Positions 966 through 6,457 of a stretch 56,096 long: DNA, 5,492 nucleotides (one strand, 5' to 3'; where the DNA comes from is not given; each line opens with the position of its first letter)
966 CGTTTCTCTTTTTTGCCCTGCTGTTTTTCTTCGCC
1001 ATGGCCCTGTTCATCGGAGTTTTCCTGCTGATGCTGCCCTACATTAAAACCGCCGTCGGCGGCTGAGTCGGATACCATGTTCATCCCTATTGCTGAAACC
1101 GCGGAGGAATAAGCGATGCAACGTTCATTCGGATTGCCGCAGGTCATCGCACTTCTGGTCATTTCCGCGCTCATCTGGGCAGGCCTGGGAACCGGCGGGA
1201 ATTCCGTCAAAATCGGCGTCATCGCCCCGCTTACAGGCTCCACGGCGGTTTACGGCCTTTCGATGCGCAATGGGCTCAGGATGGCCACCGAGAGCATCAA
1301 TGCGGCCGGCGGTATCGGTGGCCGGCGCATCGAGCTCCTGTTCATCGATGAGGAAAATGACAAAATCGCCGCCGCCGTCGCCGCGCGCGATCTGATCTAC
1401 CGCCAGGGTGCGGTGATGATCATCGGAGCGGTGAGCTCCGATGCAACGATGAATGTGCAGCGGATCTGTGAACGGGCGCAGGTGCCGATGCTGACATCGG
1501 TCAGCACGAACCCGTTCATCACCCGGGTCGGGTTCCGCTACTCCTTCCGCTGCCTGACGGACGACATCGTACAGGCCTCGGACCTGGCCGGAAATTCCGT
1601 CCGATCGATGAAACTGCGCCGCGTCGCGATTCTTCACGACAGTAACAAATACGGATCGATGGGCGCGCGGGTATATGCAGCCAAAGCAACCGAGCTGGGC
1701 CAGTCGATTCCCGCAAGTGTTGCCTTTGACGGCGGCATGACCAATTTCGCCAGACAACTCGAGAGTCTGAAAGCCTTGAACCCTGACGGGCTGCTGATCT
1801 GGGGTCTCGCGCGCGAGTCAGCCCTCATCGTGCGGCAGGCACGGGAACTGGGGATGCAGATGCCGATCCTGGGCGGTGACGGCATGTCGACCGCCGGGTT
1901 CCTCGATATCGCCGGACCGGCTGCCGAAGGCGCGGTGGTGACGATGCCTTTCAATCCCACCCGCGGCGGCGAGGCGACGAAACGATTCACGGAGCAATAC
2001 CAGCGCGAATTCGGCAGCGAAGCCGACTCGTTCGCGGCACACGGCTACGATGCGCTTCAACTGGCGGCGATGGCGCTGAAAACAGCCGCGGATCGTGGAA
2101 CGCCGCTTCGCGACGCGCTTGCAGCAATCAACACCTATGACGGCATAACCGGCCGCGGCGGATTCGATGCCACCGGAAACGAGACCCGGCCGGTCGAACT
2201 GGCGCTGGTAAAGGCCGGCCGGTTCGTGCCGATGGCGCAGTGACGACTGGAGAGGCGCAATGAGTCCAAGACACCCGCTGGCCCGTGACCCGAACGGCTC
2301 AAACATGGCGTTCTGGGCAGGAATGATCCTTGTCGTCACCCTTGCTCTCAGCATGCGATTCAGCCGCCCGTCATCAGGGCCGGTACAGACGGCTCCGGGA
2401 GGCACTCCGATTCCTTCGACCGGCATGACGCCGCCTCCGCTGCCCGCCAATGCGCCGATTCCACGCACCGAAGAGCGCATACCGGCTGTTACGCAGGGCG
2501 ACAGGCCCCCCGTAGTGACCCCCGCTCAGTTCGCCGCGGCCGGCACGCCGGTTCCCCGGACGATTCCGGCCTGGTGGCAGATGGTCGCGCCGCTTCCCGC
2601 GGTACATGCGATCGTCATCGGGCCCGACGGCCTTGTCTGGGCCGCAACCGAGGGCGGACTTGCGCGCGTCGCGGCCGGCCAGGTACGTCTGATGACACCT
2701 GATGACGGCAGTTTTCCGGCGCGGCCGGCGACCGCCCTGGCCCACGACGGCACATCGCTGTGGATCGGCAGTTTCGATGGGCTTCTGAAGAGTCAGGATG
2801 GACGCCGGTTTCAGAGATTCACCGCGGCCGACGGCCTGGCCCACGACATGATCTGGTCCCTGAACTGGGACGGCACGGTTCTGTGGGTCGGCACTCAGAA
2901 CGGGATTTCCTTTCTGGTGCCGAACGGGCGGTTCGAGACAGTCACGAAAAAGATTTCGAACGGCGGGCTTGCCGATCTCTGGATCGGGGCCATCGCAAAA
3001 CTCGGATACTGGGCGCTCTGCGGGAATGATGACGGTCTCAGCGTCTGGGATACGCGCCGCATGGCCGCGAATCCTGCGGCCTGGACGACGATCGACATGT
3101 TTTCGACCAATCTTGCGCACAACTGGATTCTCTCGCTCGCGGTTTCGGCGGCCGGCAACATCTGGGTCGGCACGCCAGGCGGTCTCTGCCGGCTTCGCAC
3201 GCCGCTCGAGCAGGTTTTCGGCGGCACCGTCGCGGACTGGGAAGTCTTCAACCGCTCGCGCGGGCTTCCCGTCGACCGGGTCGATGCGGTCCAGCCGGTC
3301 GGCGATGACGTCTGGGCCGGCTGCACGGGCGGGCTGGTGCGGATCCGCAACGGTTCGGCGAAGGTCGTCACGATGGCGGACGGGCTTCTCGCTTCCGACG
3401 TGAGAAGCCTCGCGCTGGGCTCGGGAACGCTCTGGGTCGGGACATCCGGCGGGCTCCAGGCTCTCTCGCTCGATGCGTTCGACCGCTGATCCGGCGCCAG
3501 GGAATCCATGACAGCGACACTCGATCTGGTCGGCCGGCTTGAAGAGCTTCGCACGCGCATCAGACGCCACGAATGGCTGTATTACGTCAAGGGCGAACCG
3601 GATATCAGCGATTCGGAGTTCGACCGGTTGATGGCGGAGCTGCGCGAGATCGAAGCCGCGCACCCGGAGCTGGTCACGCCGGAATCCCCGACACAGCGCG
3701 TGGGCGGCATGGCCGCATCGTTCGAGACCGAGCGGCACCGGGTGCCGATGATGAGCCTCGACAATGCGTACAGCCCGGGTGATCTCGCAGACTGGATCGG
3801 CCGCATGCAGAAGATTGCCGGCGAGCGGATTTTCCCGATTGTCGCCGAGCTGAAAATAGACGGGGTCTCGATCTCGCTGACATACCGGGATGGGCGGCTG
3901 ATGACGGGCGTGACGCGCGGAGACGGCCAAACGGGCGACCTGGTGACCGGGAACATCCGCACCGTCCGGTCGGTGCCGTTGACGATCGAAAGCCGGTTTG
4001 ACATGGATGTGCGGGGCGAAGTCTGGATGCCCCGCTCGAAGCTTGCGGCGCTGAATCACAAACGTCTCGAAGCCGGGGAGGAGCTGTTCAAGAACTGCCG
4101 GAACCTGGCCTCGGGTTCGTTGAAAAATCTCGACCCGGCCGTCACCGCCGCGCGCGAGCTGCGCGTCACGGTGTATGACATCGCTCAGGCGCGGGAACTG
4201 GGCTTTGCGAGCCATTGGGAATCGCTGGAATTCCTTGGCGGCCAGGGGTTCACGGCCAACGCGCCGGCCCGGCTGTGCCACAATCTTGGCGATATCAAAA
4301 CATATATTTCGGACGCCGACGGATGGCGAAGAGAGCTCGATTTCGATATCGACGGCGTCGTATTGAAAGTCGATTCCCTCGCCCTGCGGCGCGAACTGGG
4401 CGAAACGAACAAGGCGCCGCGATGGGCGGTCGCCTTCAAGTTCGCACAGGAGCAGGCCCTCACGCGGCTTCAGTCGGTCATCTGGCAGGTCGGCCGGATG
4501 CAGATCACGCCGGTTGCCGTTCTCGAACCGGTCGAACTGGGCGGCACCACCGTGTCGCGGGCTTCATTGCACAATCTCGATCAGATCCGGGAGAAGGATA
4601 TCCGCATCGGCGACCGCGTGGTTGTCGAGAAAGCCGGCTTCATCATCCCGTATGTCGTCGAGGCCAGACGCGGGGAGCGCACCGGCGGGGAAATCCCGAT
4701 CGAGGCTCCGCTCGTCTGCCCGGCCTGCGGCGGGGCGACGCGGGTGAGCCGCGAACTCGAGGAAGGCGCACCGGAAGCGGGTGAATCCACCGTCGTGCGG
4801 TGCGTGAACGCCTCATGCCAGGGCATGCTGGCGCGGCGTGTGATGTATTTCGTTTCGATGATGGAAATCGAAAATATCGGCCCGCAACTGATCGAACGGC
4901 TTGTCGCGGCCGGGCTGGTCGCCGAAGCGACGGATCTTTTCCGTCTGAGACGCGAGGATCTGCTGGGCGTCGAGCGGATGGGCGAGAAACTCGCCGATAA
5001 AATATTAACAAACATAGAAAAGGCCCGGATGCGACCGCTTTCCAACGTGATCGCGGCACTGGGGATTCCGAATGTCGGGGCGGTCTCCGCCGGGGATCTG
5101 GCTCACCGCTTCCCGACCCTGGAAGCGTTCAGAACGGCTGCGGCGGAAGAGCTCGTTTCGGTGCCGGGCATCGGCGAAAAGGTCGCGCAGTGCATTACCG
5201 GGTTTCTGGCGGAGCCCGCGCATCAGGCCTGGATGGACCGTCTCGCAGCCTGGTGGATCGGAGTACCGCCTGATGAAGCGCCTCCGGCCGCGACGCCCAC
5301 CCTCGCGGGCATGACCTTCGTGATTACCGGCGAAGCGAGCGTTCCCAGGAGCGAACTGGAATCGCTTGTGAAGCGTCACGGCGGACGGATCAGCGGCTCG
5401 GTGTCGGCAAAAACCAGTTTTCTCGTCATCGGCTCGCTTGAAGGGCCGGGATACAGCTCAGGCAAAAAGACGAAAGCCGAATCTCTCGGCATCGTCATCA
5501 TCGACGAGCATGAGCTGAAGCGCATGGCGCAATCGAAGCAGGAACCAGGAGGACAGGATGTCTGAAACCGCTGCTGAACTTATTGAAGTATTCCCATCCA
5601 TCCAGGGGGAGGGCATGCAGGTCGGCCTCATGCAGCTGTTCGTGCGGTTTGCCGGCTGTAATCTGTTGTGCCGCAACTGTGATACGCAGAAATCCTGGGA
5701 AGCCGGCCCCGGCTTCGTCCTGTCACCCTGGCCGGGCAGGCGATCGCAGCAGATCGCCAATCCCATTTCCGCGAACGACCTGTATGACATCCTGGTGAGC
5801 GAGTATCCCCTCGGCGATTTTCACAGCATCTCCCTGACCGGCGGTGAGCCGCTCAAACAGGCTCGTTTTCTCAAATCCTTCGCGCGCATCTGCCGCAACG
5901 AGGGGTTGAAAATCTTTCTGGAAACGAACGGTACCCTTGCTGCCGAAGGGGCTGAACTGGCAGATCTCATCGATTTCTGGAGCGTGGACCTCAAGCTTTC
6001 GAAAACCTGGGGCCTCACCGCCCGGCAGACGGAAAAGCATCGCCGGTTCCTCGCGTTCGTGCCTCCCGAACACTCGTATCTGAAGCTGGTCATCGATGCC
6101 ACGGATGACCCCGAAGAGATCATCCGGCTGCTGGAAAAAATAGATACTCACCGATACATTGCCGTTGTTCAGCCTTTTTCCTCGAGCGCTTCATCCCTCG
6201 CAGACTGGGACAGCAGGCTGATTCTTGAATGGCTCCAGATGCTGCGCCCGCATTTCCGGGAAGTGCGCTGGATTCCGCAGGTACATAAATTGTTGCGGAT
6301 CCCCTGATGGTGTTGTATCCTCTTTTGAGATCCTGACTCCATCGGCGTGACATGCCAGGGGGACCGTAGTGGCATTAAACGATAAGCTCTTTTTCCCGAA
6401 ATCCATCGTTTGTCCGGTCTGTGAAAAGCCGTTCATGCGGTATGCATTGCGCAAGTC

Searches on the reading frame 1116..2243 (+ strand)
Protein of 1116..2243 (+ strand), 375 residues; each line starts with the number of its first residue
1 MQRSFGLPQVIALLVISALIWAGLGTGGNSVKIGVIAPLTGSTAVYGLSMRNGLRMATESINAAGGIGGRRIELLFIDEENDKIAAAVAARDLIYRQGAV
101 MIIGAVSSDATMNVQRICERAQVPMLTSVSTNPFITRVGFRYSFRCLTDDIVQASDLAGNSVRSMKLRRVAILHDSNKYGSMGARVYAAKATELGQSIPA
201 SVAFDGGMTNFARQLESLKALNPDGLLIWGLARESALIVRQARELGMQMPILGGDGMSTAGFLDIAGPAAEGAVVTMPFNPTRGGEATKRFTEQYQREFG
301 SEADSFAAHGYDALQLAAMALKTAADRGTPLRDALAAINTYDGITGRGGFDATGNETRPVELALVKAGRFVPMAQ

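Call 44: search_protein_families(library=pfam, proteins=[window:1116-2243:+], max_evalue=0.001)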
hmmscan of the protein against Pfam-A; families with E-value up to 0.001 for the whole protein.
window:1116-2243:+ (375 aa): 3 families
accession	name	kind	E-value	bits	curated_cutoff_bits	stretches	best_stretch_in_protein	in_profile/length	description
PF13458.12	Peripla_BP_6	-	6.3e-61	207.4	31.7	1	30-360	1-333/343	Periplasmic binding protein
PF01094.35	ANF_receptor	-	3.7e-21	76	25.4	1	52-355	4-339/353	Receptor family ligand binding region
PF13433.12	Peripla_BP_5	-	1.9e-13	50.7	27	1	31-324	1-294/363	Periplasmic binding protein domain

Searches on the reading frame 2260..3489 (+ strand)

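Call 44: search_protein_families(library=pfam, proteins=[window:2260-3489:+], max_evalue=0.001)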
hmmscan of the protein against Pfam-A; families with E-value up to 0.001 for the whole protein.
window:2260-3489:+ (409 aa): 1 family
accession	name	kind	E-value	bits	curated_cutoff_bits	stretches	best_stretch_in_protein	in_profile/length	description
PF07494.17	Reg_prop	-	1e-09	37.8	20.4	0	285-306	2-23/24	Two component regulator propeller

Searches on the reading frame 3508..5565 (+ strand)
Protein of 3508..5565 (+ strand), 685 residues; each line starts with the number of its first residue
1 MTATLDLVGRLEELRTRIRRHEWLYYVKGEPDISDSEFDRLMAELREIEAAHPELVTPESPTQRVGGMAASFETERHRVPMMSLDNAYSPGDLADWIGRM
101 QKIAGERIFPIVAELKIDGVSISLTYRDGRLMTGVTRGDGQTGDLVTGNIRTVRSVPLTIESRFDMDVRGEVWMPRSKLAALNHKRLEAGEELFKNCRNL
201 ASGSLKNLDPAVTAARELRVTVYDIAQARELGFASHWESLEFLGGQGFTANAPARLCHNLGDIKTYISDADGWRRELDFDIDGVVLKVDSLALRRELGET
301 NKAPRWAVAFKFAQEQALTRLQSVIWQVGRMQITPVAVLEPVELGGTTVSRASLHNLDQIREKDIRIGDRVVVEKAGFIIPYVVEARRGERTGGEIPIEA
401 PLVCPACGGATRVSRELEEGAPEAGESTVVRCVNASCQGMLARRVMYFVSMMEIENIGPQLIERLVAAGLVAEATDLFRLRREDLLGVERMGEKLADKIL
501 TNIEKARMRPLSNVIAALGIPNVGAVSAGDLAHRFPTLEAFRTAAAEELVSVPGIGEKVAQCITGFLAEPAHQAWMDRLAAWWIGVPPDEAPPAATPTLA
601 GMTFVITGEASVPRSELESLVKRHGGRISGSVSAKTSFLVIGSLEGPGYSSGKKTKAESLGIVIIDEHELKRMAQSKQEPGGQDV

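Call 44: search_protein_families(library=pfam, proteins=[window:3508-5565:+], max_evalue=0.001)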
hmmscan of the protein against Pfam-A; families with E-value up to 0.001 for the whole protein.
window:3508-5565:+ (685 aa): 10 families
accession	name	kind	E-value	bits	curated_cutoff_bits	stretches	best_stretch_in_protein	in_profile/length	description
PF01653.23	DNA_ligase_aden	-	1.2e-81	274.5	27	1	70-313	2-251/253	NAD-dependent DNA ligase adenylation domain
PF03120.22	DNA_ligase_OB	-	1.7e-28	98.7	32.9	1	319-393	2-77/79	NAD-dependent DNA ligase OB-fold domain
PF12826.13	HHH_2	-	2.4e-20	72.9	27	1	514-574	2-62/64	Helix-hairpin-helix motif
PF14520.12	HHH_5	-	1e-14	55.2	27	2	518-562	5-50/57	Helix-hairpin-helix domain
PF00533.33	BRCT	-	2.8e-11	43.9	21.3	1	598-671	5-75/78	BRCA1 C Terminus (BRCT) domain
PF22745.1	Nlig-Ia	-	1.7e-08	35.4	27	1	10-58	5-53/92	DNA ligase-like, N-terminal NAD+-binding domain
PF00633.29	HHH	-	3.4e-08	33.4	24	1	538-565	2-29/30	Helix-hairpin-helix motif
PF12836.13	HHH_3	-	0.00031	21.2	27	0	543-563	10-30/65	Helix-hairpin-helix motif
PF12738.14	PTCB-BRCT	-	0.00041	20.7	22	1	608-653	7-52/63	twin BRCT domain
PF16589.12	BRCT_2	-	0.00099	19.8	27.3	0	599-641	3-45/86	BRCT domain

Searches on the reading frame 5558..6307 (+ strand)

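Call 44: search_protein_families(library=pfam, proteins=[window:5558-6307:+], max_evalue=0.001)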
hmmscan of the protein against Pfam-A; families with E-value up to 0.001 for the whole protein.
window:5558-6307:+ (249 aa): 2 families
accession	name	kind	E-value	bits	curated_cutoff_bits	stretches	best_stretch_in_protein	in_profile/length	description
PF04055.27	Radical_SAM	-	2.6e-09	37.9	29.5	1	31-135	4-94/166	Radical SAM superfamily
PF13353.11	Fer4_12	-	7.3e-09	36.5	22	1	15-139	1-110/137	4Fe-4S single cluster domain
